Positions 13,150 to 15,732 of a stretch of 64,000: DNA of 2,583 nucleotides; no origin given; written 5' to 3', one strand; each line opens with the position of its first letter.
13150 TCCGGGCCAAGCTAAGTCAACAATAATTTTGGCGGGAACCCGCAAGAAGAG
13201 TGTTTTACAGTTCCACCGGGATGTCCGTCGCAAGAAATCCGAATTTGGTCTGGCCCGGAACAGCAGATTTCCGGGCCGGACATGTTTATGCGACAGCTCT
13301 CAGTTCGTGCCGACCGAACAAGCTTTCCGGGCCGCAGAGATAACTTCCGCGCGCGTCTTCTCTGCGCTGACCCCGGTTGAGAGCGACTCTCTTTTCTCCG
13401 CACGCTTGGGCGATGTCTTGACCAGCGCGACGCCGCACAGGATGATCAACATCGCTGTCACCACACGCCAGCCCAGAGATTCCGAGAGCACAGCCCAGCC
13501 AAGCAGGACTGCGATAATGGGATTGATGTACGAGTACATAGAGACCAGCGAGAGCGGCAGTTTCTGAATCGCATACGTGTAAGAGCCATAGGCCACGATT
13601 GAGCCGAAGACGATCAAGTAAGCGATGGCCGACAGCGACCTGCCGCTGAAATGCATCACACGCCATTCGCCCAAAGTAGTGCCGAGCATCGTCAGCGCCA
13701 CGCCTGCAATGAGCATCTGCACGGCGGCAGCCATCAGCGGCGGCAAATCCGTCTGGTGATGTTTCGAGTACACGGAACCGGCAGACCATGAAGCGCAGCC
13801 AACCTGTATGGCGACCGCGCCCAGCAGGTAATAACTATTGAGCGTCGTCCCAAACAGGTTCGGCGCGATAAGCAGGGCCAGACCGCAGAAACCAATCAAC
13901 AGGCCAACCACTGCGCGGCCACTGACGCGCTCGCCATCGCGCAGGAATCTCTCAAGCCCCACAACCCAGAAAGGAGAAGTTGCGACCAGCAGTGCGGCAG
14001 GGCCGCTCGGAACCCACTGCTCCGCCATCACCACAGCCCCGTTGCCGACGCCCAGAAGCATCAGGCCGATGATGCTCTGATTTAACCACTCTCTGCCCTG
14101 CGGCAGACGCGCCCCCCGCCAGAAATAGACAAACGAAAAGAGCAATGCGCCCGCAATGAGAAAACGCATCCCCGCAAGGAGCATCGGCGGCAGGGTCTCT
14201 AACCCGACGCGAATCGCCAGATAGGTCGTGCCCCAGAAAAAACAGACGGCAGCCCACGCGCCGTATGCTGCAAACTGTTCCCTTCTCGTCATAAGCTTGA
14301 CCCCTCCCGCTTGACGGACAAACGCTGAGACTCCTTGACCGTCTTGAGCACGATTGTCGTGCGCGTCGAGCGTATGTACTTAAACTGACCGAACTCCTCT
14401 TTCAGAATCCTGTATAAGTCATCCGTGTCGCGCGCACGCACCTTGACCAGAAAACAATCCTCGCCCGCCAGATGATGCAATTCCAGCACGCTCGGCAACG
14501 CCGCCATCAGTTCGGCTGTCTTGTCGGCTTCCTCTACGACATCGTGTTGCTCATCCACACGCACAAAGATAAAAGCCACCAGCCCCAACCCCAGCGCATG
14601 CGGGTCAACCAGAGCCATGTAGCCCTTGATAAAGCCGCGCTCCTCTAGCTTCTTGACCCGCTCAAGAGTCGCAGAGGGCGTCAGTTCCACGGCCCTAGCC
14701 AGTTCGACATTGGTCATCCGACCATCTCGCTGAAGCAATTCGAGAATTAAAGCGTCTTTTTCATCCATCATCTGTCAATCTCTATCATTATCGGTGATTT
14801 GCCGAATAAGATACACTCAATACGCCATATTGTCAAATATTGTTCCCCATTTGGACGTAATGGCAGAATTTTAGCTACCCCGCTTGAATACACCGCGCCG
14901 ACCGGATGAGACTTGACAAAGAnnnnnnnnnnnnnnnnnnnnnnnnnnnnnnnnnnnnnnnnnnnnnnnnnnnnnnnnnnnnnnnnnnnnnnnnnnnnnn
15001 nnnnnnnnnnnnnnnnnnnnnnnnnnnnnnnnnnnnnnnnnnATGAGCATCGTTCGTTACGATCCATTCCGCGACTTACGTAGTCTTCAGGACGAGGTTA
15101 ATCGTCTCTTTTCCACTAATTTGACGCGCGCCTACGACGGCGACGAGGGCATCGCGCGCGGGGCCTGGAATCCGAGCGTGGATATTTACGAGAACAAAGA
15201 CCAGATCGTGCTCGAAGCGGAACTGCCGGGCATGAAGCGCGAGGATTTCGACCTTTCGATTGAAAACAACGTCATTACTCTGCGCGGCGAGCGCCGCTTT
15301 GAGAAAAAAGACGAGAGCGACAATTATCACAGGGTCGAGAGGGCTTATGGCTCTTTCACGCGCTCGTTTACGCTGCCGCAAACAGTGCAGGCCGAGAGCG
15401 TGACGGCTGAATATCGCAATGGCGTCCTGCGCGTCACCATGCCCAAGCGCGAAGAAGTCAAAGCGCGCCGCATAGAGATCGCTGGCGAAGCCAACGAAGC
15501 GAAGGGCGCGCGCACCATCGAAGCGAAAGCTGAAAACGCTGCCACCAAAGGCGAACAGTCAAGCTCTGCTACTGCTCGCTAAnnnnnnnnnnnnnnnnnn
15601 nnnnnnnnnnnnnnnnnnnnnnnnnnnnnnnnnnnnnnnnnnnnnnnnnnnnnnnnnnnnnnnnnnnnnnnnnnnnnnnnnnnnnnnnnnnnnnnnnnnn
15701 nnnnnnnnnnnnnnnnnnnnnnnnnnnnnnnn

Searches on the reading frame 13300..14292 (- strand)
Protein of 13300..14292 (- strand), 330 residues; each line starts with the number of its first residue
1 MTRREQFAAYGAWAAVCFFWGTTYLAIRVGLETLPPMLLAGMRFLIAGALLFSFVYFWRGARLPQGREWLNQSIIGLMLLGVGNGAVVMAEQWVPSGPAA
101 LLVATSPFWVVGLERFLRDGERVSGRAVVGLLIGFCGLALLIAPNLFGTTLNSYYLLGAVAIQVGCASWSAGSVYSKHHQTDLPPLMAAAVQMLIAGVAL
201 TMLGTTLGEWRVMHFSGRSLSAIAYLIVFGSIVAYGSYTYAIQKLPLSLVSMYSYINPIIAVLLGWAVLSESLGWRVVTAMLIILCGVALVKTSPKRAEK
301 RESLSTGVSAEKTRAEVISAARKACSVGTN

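Call 69: search_protein_families(library=pfam, proteins=[window:13300-14292:-], max_evalue=0.01)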
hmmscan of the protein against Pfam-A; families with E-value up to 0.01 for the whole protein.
window:13300-14292:- (330 aa): 1 family
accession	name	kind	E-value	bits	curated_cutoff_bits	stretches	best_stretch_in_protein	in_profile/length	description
PF00892.27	EamA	-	3.1e-42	144.5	28.2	2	157-291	2-133/135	EamA-like transporter family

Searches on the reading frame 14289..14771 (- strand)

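Call 69: search_protein_families(library=pfam, proteins=[window:14289-14771:-], max_evalue=0.01)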
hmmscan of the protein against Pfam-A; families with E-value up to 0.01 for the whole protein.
window:14289-14771:- (160 aa): 11 families
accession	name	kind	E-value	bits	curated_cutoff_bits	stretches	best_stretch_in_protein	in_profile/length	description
PF01037.27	AsnC_trans_reg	-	1.2e-17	63.9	25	1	69-144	2-73/73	Lrp/AsnC ligand binding domain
PF13412.12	HTH_24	-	2.6e-16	59.4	21.9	1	2-49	1-48/48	Winged helix-turn-helix DNA-binding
PF13404.12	HTH_AsnC-type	-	1.7e-15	57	27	1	2-43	1-42/42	AsnC-type helix-turn-helix domain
PF01047.28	MarR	-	3.2e-07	30.6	24.6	1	8-49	7-48/59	MarR family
PF09339.16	HTH_IclR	-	1.2e-05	25.4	22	1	9-48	8-48/52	IclR helix-turn-helix domain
PF01022.26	HTH_5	-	9.8e-05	22.6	22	1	8-49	6-46/47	Bacterial regulatory protein, arsR family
PF24034.1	DUF7343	-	0.00021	21.5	27.6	1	6-49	6-49/62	Domain of unknown function (DUF7343)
PF12840.13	HTH_20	-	0.00066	20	27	1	9-49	9-49/51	Helix-turn-helix domain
PF12802.13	MarR_2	-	0.0023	18.5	27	1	6-48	7-50/61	MarR family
PF13463.12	HTH_27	-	0.0038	17.9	22.2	1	5-48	4-48/68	Winged helix DNA-binding domain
PF22482.2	AsnC_trans_reg_3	-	0.0046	17.5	24.4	1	66-150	5-91/95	PF0864 C-terminal dimeric alpha+beta barrel domain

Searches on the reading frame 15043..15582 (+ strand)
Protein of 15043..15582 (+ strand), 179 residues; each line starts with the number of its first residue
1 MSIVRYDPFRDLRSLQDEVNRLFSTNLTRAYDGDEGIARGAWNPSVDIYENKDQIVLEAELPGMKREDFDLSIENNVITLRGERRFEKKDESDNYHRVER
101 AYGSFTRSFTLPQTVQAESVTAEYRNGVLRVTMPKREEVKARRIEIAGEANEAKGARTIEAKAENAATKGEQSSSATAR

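Call 69: search_protein_families(library=pfam, proteins=[window:15043-15582:+], max_evalue=0.01)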
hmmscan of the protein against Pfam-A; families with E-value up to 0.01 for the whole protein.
window:15043-15582:+ (179 aa): 2 families
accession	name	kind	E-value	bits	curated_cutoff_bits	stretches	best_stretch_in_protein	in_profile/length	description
PF00011.27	HSP20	-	1.4e-25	89.8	20.8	1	47-146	1-101/102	Hsp20/alpha crystallin family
PF17886.7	ArsA_HSP20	-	8.5e-09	35.3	22.5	1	53-133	2-63/63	HSP20-like domain found in ArsA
